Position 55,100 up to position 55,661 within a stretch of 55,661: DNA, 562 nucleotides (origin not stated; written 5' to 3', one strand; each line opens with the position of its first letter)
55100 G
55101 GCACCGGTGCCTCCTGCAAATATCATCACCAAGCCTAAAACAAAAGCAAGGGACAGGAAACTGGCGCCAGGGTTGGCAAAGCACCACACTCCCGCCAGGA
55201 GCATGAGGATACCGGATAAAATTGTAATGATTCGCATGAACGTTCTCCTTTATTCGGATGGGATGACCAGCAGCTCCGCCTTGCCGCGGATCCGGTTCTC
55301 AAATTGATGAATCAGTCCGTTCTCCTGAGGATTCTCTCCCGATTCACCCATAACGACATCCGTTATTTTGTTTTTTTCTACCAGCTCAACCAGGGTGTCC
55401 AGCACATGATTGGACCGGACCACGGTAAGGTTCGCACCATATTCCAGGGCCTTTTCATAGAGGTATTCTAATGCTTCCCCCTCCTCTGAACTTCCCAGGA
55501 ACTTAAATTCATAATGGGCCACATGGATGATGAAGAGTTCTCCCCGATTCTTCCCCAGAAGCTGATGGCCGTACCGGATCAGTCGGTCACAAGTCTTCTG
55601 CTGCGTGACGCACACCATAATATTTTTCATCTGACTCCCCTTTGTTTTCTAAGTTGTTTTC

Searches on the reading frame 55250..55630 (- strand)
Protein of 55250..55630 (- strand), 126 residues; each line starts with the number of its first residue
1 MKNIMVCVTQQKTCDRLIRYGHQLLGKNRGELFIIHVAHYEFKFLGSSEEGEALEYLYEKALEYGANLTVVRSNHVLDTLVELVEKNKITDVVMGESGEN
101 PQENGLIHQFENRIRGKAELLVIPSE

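Call 48: search_protein_families(library=pfam, proteins=[window:55250-55630:-], max_evalue=0.00001)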
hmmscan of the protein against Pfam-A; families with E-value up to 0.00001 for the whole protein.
window:55250-55630:- (126 aa): 1 family
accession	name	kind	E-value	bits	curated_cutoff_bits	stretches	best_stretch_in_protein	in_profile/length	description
PF00582.32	Usp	-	3.3e-07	31.4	24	1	1-113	1-128/141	Universal stress protein family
